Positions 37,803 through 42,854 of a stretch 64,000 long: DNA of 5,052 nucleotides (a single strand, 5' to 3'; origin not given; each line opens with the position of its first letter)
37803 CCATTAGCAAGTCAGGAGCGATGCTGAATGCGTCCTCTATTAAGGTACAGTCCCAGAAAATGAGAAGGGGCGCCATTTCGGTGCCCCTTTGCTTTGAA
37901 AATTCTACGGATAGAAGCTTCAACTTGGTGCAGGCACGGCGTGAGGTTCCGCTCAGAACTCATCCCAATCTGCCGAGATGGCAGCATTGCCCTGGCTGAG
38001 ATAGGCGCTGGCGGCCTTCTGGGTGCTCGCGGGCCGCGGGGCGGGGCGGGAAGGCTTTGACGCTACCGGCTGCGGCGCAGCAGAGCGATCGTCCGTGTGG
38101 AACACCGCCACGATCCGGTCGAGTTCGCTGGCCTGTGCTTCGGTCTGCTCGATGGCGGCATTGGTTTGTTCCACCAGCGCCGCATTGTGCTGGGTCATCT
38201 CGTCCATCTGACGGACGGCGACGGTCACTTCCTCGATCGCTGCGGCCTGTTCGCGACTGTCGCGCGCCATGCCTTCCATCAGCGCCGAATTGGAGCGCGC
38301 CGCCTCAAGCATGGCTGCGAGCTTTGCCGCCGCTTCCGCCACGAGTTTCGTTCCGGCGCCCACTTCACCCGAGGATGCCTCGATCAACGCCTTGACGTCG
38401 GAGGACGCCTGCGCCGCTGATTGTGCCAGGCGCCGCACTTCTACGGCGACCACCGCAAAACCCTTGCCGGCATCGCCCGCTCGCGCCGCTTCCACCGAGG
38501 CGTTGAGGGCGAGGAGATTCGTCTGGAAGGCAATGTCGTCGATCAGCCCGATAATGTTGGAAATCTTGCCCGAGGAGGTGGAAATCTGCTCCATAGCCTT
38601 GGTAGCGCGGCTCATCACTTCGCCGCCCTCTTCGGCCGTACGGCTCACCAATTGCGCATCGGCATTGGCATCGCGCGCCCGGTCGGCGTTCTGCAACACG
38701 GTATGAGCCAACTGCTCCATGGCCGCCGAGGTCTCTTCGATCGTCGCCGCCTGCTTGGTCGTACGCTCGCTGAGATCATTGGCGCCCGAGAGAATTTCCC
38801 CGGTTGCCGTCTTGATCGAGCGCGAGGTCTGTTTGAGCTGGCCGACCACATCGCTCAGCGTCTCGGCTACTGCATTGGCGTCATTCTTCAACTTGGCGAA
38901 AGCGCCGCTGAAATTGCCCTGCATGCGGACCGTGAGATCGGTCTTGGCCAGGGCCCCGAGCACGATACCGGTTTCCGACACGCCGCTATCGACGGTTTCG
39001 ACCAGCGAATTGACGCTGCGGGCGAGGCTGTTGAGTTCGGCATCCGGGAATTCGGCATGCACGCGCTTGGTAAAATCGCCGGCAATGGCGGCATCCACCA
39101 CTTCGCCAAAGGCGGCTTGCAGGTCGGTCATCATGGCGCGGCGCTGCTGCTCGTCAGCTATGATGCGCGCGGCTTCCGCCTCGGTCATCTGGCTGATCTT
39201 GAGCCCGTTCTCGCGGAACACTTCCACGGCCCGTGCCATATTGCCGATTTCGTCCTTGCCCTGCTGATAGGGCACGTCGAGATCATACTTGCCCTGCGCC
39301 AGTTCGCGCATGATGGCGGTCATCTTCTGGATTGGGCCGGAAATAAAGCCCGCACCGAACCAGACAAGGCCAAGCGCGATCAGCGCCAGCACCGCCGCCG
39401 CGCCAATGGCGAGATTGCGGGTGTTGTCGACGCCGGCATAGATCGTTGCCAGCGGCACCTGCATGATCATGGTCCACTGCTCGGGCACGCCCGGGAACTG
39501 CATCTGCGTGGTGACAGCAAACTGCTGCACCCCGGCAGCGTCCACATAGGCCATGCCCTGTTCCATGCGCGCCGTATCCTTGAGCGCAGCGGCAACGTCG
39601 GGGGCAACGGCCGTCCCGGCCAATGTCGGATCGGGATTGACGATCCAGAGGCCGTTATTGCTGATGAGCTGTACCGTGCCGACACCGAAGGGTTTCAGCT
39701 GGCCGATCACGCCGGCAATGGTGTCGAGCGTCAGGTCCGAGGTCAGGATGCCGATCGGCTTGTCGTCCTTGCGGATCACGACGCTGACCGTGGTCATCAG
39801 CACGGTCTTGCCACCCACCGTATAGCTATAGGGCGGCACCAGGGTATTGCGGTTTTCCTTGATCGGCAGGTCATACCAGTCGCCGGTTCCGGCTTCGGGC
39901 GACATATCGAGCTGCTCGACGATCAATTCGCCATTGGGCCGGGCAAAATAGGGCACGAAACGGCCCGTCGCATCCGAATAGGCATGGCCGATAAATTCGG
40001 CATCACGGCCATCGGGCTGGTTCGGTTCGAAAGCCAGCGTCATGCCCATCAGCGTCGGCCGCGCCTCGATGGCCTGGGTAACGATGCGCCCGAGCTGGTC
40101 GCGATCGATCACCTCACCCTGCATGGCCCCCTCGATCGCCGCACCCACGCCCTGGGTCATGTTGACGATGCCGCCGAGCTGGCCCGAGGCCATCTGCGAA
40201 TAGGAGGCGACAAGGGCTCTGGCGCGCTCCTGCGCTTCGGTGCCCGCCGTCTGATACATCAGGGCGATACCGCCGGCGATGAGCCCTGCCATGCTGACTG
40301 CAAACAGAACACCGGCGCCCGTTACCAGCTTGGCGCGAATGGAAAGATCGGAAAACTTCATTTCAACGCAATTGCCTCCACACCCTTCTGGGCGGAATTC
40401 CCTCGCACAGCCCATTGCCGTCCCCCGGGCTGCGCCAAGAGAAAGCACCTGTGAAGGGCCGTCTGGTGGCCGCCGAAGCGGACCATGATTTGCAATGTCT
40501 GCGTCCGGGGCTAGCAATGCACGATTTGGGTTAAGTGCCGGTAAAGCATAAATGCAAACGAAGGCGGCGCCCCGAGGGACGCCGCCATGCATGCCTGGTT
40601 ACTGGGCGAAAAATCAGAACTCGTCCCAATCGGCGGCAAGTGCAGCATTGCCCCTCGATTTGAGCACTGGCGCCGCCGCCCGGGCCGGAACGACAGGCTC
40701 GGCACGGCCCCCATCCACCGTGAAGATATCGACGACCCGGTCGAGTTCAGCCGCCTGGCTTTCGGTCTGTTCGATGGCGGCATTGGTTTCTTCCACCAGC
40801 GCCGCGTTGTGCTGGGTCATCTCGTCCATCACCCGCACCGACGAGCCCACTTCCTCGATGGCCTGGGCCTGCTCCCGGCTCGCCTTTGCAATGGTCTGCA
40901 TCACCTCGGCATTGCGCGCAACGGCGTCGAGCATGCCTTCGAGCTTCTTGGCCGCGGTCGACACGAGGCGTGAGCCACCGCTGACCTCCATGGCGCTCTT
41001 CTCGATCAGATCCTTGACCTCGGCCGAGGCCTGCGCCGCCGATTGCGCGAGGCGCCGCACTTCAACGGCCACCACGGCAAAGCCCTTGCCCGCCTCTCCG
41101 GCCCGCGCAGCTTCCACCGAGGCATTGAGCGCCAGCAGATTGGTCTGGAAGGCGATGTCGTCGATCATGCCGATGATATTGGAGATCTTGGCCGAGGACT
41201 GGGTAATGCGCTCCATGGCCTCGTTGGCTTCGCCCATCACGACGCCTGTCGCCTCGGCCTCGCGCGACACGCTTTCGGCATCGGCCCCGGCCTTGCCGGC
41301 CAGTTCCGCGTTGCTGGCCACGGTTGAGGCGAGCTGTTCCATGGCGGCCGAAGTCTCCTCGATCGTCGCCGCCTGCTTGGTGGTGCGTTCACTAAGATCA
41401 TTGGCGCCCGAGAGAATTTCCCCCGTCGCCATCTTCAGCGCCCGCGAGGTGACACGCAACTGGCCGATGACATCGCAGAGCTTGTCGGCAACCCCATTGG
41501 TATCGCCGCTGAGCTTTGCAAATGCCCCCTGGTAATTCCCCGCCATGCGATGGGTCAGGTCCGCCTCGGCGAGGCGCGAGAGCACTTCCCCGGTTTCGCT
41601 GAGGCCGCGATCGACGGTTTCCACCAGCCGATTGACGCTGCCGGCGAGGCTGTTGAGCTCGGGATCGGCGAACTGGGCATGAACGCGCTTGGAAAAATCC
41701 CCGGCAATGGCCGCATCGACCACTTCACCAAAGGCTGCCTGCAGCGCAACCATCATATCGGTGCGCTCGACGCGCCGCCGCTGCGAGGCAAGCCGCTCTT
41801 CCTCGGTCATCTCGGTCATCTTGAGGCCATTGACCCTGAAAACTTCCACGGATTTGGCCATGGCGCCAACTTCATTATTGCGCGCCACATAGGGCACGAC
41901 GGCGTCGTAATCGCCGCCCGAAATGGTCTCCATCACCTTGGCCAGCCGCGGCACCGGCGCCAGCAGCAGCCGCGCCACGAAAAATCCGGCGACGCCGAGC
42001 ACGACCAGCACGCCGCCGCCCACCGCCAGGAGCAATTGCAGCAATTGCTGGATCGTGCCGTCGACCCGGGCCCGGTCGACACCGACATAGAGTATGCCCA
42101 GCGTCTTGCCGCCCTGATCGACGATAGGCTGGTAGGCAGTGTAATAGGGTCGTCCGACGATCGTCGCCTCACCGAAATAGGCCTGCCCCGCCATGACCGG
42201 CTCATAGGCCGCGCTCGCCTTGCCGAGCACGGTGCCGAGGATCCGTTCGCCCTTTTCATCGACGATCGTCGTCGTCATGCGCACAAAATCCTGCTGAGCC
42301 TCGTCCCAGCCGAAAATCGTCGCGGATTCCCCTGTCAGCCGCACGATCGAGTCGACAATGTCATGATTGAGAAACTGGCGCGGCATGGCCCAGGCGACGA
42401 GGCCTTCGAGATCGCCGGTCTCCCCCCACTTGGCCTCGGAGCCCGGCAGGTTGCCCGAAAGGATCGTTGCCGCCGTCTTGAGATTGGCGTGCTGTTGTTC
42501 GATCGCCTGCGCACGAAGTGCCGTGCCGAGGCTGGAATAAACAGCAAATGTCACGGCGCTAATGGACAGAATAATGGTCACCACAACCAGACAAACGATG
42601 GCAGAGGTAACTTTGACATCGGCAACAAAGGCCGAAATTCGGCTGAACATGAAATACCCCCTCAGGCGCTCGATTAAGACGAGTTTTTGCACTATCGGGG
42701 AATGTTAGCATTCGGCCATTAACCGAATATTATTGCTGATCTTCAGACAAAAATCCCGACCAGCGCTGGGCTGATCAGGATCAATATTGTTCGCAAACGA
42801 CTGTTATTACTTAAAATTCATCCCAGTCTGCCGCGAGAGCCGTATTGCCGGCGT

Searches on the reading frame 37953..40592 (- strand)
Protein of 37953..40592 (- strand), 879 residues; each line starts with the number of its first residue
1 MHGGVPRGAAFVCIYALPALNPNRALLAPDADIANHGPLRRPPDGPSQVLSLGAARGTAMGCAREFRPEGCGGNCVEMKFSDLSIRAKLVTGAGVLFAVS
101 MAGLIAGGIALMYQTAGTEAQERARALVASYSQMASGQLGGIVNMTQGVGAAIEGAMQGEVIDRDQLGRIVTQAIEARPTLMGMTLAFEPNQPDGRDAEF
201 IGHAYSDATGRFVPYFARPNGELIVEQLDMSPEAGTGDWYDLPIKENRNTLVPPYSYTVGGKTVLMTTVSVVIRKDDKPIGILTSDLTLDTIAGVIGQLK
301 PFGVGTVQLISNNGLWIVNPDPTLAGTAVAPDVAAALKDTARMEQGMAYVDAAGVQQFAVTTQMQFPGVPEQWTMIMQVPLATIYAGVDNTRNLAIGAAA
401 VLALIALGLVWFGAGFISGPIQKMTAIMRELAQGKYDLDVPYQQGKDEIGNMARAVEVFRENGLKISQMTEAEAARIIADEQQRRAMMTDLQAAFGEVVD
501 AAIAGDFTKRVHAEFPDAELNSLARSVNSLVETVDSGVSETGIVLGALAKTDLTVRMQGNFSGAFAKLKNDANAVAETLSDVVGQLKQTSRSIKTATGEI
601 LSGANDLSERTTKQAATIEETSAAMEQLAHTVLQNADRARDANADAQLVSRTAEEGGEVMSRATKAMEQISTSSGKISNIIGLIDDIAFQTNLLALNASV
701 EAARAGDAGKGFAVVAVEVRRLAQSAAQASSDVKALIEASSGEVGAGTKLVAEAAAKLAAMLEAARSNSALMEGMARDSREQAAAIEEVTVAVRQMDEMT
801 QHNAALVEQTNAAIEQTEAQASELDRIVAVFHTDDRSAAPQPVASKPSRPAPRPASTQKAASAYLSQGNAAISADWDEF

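Call 83: search_protein_families(library=pfam, proteins=[window:37953-40592:-], max_evalue=0.0001)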
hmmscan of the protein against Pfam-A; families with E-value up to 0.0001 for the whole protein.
window:37953-40592:- (879 aa): 5 families
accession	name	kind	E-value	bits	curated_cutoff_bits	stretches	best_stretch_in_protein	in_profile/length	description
PF00015.26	MCPsignal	-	8.6e-42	143.3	34.6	1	646-800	4-172/172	Methyl-accepting chemotaxis protein (MCP) signalling domain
PF22673.2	MCP-like_PDC_1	-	1.5e-15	58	27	1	169-293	3-112/113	Methyl-accepting chemotaxis protein-like, first PDC sensor domain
PF00672.30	HAMP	-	1.2e-12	48.4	25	1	414-462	3-50/53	HAMP domain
PF02743.24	dCache_1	-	9e-08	32.4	45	1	233-376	94-238/240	Cache domain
PF18947.5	HAMP_2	-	8.4e-06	26.1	24.3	1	523-579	9-65/67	HAMP domain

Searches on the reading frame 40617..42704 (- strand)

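Call 83: search_protein_families(library=pfam, proteins=[window:40617-42704:-], max_evalue=0.0001)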
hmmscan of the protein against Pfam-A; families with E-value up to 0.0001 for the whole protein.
window:40617-42704:- (696 aa): 6 families
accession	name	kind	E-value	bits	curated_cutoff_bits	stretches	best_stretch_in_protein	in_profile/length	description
PF00015.26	MCPsignal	-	2e-41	142.1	34.6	1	476-630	4-172/172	Methyl-accepting chemotaxis protein (MCP) signalling domain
PF17201.10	Cache_3-Cache_2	-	4e-34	118.7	27.7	1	113-258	87-231/299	Cache 3/Cache 2 fusion domain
PF17202.10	sCache_3_3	-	7.8e-29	100.6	28.8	1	113-220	6-106/107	Single cache domain 3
PF00672.30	HAMP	-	7.4e-11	42.6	25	1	242-290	1-48/53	HAMP domain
PF17203.10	sCache_3_2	-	4.1e-10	40.3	28.4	1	113-222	40-139/140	Single cache domain 3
PF18947.5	HAMP_2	-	6.3e-07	29.7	24.3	1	354-407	10-63/67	HAMP domain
